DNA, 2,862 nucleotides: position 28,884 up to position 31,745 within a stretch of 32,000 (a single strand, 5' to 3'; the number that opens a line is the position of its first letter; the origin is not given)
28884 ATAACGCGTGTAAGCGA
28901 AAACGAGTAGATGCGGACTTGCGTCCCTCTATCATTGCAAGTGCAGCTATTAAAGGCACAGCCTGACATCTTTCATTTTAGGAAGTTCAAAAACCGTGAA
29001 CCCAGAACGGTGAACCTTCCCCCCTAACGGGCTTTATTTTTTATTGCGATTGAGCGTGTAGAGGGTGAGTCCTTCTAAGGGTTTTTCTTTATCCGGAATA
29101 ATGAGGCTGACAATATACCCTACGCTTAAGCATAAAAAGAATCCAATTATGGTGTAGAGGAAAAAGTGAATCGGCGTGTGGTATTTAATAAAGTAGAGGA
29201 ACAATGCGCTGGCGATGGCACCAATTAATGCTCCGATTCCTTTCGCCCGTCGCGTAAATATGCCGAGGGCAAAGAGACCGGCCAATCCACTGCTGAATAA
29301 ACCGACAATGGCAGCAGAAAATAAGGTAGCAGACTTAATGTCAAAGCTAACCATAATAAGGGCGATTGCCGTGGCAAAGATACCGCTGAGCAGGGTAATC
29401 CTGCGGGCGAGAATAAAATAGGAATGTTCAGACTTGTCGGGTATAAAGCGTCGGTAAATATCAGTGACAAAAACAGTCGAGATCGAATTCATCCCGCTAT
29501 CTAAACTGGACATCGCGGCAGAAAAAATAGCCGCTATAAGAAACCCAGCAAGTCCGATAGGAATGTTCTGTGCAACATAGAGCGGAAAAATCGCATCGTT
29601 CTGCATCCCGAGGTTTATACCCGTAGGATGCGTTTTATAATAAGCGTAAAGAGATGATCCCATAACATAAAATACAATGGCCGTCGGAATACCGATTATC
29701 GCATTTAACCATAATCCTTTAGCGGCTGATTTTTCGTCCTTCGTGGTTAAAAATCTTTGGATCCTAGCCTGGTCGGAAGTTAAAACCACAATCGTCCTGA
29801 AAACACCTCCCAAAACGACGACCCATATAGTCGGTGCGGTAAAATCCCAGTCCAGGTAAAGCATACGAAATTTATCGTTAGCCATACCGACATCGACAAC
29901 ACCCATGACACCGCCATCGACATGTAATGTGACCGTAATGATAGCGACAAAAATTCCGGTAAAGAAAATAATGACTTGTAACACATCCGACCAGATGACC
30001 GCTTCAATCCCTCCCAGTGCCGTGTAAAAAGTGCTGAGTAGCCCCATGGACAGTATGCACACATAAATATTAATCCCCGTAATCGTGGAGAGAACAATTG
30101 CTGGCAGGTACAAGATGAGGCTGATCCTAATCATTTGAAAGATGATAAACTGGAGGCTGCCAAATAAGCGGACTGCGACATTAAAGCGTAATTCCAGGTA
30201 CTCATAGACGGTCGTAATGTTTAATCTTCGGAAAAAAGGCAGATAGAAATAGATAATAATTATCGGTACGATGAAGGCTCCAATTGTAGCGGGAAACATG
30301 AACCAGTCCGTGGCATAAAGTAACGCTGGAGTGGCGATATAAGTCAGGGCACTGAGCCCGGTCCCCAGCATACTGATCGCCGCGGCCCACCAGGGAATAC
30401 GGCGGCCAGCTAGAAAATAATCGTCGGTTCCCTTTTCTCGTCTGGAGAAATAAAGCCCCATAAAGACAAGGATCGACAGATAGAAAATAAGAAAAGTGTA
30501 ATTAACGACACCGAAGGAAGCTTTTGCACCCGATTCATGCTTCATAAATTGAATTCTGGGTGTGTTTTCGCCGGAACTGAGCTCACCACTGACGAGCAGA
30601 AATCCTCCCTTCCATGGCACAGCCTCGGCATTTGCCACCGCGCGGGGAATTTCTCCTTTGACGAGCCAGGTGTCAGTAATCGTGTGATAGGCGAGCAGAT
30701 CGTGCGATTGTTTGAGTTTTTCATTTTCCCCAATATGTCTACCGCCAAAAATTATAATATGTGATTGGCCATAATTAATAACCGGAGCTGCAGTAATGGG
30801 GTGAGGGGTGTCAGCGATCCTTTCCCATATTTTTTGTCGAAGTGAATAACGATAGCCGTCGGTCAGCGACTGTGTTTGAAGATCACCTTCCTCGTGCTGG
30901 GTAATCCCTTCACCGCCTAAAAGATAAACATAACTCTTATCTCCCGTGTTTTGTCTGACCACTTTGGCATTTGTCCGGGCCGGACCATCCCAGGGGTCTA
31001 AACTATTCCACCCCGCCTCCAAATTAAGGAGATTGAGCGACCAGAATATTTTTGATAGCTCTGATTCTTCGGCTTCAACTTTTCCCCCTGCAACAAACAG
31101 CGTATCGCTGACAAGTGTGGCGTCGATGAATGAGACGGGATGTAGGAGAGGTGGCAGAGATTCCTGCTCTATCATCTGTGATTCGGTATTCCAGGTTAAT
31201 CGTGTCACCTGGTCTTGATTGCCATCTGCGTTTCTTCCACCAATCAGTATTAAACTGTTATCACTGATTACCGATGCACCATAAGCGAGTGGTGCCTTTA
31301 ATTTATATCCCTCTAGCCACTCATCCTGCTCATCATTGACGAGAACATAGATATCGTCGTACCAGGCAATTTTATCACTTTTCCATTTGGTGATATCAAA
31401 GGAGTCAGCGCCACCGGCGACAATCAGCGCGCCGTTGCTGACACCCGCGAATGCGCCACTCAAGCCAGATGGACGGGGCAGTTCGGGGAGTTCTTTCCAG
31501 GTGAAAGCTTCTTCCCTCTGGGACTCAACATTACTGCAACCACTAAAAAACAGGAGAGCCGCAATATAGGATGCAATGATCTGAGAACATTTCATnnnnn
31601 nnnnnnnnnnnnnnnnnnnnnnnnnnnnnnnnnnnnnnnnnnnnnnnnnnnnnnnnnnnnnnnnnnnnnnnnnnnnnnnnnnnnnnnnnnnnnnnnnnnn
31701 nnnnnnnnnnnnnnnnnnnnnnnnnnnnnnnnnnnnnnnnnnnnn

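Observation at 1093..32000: Intergenic DNA is built from a small shared vocabulary of repeat modules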

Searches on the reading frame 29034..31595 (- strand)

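Call 10: search_protein_families(library=pfam, proteins=[window:29034-31595:-])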
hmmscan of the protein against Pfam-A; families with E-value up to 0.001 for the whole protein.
window:29034-31595:- (853 aa): 9 families
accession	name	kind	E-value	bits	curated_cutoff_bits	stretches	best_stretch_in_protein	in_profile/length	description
PF00474.23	SSF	-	6.4e-42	144.3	22.8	1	393-794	1-404/406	Sodium:solute symporter family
PF24996.1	NANM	-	5.2e-31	108.2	45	2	28-139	224-347/350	N-acetylneuraminate epimerase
PF24681.1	Kelch_KLHDC2_KLHL20_DRC7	-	1.1e-14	54.7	50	2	159-337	4-171/221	KLHDC2/KLHL20/DRC7 Kelch-repeats domain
PF13964.12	Kelch_6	-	3.2e-12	46.4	25.3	0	221-266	12-49/50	Kelch motif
PF24981.1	Beta-prop_ATRN-LZTR1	-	1.3e-11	44.7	50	1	117-340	3-222/289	Attractin/LZTR1 beta-propeller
PF13415.12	Kelch_3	-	1.1e-05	25.9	22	0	221-264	2-37/48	Galactose oxidase, central domain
PF13418.12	Kelch_4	-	2.2e-05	24.8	21.6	0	219-264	11-48/49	Galactose oxidase, central domain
PF01344.31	Kelch_1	-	7.4e-05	22.6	20.1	0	241-262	23-44/46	Kelch motif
PF07646.21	Kelch_2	-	0.00012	22.3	21.3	0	102-144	1-43/48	Kelch motif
